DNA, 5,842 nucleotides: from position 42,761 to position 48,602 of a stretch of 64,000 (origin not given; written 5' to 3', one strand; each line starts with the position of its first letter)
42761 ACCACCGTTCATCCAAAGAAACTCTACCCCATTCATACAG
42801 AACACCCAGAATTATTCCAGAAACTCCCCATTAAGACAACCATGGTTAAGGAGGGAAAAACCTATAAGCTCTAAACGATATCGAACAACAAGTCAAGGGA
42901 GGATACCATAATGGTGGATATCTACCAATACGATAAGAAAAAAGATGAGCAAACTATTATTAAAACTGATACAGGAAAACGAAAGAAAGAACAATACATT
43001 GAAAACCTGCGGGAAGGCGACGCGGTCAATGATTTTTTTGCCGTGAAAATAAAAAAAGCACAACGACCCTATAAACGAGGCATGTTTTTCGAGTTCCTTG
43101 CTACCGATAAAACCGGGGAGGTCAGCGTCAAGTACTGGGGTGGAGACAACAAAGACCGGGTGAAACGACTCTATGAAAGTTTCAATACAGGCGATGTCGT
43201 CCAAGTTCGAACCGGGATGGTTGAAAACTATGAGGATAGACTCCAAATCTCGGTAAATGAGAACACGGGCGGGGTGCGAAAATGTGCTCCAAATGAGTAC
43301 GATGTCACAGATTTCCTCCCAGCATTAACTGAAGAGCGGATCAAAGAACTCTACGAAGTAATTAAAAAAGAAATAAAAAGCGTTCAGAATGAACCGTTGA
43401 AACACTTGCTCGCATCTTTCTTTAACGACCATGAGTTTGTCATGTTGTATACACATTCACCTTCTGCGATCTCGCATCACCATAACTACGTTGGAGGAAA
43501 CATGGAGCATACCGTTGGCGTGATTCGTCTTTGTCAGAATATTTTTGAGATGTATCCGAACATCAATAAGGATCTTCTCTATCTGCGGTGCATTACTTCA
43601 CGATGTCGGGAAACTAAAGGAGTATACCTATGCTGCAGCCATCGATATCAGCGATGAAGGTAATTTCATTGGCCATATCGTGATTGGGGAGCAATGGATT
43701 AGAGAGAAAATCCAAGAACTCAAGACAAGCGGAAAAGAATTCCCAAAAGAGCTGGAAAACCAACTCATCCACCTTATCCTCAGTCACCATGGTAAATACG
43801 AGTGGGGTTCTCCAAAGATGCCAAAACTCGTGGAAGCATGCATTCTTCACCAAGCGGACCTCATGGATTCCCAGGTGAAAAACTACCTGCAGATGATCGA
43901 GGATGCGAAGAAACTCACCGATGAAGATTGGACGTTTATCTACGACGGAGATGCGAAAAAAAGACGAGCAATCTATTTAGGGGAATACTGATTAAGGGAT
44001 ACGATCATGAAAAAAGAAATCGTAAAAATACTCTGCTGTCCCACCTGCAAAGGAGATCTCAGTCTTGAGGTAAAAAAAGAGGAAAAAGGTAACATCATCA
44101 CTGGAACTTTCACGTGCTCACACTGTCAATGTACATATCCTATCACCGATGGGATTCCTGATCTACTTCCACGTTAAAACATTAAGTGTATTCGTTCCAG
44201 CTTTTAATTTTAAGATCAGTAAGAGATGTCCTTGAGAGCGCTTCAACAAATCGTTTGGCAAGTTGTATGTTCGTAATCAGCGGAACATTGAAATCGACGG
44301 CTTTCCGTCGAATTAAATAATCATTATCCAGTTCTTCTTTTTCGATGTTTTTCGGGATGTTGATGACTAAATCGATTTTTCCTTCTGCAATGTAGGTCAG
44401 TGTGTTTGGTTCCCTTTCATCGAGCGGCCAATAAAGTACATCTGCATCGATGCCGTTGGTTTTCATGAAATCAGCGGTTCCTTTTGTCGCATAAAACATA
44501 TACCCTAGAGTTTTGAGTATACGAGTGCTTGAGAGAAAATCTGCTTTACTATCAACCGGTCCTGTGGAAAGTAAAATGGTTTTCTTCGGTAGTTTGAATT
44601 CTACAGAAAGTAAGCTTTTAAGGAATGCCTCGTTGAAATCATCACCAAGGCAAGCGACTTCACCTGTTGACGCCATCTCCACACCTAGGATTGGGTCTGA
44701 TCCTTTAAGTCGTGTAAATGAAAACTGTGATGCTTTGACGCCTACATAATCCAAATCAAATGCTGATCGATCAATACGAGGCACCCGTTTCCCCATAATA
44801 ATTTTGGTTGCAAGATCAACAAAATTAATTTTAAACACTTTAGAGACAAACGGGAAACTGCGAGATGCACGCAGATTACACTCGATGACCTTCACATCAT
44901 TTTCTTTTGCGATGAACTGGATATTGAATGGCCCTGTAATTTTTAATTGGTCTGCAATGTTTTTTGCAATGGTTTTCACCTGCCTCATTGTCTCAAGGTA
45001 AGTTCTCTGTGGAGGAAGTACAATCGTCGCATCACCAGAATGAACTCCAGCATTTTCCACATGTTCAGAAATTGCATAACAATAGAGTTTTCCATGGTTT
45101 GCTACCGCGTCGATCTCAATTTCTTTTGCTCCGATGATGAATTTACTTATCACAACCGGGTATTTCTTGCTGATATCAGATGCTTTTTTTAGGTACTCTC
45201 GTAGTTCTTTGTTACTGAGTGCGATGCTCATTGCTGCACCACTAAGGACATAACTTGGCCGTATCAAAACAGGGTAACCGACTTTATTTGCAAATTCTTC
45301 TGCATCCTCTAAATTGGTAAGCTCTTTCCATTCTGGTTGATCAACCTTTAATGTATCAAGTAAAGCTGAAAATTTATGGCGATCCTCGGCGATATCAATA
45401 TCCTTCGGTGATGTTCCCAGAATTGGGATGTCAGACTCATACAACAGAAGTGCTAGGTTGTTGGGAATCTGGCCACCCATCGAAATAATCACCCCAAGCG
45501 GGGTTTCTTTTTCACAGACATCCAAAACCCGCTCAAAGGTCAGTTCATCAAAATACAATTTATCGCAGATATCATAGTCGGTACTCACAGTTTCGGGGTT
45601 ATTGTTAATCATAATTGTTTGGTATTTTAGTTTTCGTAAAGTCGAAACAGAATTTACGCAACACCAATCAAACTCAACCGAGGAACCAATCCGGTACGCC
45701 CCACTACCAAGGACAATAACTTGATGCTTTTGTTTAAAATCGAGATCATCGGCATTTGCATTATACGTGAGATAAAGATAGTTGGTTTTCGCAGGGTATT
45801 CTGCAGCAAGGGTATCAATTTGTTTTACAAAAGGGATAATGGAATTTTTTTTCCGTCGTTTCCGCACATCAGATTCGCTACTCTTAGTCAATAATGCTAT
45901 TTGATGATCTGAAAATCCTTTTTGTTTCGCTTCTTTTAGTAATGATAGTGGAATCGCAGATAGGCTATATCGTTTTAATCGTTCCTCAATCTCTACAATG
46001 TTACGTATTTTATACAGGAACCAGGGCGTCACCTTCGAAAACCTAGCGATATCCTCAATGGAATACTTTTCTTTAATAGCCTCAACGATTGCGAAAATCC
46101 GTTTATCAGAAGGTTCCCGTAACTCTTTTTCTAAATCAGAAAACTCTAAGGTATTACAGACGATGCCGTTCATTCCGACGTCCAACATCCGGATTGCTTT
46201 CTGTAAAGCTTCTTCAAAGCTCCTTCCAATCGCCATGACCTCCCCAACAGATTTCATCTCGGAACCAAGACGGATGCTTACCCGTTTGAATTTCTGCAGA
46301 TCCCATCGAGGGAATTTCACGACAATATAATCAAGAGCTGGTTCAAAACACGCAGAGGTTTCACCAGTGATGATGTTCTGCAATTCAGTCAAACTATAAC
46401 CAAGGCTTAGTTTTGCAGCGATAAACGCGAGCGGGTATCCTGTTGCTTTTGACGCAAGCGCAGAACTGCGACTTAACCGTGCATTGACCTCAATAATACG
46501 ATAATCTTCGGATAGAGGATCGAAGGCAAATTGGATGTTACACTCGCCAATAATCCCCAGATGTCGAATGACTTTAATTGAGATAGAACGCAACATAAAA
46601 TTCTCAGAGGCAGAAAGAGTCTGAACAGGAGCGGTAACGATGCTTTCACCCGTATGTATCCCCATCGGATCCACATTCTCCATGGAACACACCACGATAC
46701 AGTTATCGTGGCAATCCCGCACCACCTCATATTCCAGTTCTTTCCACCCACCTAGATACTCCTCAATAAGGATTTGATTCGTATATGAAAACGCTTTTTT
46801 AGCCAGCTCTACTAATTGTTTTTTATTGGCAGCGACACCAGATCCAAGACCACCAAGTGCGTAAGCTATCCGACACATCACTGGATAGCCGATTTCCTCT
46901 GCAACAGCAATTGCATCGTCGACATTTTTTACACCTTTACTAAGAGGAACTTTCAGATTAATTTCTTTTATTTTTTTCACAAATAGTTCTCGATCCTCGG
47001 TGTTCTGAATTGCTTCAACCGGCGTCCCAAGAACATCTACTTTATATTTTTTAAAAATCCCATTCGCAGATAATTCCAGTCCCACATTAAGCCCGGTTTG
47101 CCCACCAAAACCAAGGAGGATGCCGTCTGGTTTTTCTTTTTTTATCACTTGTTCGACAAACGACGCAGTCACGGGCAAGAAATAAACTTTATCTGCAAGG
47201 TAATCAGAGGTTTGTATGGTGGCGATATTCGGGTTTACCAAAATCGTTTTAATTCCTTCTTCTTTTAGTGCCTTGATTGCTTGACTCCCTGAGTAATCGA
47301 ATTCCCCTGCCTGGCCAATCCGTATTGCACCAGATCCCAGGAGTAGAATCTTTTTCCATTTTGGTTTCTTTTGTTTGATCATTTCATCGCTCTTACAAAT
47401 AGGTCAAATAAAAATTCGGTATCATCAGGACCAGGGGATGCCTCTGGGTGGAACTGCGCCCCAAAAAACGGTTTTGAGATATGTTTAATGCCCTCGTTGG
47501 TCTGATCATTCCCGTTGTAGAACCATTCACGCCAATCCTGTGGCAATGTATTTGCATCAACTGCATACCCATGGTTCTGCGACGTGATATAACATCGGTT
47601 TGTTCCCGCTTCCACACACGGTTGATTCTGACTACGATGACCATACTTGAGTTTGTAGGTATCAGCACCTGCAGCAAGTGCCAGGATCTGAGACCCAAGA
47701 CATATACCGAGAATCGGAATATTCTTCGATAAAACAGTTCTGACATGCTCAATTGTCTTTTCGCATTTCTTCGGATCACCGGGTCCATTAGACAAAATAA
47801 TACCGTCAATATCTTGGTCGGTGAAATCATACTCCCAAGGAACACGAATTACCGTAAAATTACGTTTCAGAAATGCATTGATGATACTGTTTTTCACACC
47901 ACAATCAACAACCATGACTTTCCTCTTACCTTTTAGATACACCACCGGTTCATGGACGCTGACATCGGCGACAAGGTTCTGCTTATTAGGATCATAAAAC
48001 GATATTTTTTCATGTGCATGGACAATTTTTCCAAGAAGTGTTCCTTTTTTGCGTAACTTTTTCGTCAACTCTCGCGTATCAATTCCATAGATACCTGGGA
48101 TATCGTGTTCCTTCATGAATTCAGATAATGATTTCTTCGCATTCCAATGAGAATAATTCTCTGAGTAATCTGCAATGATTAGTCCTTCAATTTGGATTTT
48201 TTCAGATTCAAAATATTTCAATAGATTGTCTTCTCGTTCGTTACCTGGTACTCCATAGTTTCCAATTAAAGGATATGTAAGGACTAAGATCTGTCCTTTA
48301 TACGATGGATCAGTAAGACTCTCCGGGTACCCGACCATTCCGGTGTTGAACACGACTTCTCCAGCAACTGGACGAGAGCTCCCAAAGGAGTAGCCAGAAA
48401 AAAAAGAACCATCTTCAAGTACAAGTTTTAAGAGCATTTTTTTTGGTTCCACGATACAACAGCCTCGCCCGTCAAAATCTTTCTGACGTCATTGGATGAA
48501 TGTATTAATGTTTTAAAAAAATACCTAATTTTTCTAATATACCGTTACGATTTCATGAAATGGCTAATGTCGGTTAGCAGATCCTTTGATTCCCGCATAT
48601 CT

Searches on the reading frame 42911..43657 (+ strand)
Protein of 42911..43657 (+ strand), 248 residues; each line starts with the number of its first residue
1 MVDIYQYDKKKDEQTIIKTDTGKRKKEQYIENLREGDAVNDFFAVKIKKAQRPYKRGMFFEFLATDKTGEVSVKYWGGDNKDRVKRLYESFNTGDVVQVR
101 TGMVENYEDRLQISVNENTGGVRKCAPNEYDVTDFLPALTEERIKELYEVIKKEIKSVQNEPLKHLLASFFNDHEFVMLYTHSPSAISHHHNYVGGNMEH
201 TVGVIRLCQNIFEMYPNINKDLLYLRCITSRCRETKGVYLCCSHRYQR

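Call 31: search_protein_families(library=pfam, proteins=[window:42911-43657:+], max_evalue=0.01)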
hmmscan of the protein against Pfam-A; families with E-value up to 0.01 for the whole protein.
window:42911-43657:+ (248 aa): 3 families
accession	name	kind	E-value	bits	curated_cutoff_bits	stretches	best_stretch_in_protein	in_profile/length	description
PF01336.31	tRNA_anti-codon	-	2.6e-07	30.9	27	1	51-117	11-71/75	OB-fold nucleic acid binding domain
PF24903.1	OB_MEIOB_N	-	4.1e-05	23.3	27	1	68-108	55-93/140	MEIOB, N-terminal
PF07514.17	TraI_2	-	0.003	17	23.9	1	139-211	11-80/324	Putative helicase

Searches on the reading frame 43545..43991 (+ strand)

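Call 31: search_protein_families(library=pfam, proteins=[window:43545-43991:+], max_evalue=0.01)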
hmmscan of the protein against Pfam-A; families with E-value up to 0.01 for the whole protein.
window:43545-43991:+ (148 aa): 2 families
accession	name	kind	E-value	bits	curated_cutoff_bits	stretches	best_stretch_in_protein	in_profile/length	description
PF01966.28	HD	-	3.3e-10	40.7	22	1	13-107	28-113/116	HD domain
PF18019.7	Cas3_HD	-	0.0017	18.8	23.1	1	14-118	59-163/207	Cas3, HD domain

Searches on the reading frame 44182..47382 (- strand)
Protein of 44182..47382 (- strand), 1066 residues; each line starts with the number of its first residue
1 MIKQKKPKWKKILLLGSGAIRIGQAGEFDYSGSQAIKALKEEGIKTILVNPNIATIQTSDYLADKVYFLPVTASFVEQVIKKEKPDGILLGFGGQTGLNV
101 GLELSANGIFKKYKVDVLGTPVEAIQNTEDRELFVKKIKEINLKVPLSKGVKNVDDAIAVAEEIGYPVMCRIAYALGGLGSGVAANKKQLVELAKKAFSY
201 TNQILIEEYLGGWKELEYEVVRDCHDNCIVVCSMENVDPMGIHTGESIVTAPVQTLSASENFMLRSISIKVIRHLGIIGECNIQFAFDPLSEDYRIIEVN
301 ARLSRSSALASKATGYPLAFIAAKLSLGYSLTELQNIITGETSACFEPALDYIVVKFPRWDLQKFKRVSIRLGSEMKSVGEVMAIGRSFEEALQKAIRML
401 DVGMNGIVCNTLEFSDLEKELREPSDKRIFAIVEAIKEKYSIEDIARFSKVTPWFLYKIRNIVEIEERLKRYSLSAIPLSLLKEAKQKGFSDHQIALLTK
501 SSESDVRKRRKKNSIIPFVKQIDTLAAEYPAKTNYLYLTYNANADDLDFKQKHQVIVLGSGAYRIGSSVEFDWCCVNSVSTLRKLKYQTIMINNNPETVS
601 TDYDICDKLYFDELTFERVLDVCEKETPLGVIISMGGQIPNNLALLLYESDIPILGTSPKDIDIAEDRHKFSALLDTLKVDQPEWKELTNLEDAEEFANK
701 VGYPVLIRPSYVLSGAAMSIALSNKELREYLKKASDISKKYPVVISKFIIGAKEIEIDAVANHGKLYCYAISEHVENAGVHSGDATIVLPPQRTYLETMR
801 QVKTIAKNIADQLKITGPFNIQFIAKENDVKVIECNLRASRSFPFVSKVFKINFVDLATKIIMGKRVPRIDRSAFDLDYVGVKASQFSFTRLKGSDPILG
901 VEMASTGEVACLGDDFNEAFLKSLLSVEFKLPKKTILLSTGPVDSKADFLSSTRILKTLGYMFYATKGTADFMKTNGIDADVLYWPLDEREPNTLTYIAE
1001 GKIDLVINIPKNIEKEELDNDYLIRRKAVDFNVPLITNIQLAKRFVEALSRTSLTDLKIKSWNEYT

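Call 81: search_protein_families(library=pfam, proteins=[window:44182-47382:-], max_evalue=0.001)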
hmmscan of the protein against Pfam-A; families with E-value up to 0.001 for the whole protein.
window:44182-47382:- (1066 aa): 9 families
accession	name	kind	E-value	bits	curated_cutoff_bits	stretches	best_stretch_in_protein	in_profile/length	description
PF02786.22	CPSase_L_D2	-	2.1e-101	338.3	19.8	2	130-333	1-210/211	Carbamoyl-phosphate synthase L chain, ATP binding domain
PF25596.1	CPSase_L_D1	-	5.5e-91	300.8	27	2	10-126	3-117/118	Carbamoyl phosphate synthase preATP-grasp domain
PF02787.25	CPSase_L_D3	-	1.8e-27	95.5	26.6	1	419-498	1-79/80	Carbamoyl-phosphate synthetase large chain, oligomerisation domain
PF02142.27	MGS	-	3.9e-18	65.8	24.1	1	950-1037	3-94/94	MGS-like domain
PF02222.28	ATP-grasp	-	5.4e-18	65.7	27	2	674-838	2-162/179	ATP-grasp domain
PF07478.18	Dala_Dala_lig_C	-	6.1e-16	59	24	2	680-836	15-173/204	D-ala D-ala ligase C-terminus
PF15632.11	ATPgrasp_Ter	-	9e-12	45.3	29.1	1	752-867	13-113/131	ATP-grasp in the biosynthetic pathway with Ter operon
PF02655.19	ATP-grasp_3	-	1e-06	29.4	23.2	0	666-838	2-156/160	ATP-grasp domain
PF01071.24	GARS_A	-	7.1e-05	23.2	27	0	673-769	8-108/194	Phosphoribosylglycinamide synthetase, ATP-grasp (A) domain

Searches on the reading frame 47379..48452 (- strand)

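Call 81: search_protein_families(library=pfam, proteins=[window:47379-48452:-], max_evalue=0.001)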
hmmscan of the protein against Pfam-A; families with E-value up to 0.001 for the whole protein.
window:47379-48452:- (357 aa): 4 families
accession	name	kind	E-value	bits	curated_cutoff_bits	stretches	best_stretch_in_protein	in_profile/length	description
PF00117.34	GATase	-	9.5e-54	182.4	22.8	1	181-354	2-189/190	Glutamine amidotransferase class-I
PF00988.28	CPSase_sm_chain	-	2.1e-52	176.7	27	1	10-143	1-126/126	Carbamoyl-phosphate synthase small chain, CPSase domain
PF07722.19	Peptidase_C26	-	1.2e-07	32.2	20.5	1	224-267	85-128/219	Peptidase C26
PF01965.30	DJ-1_PfpI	-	0.0002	21.6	26.6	1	196-261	55-111/165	DJ-1/PfpI family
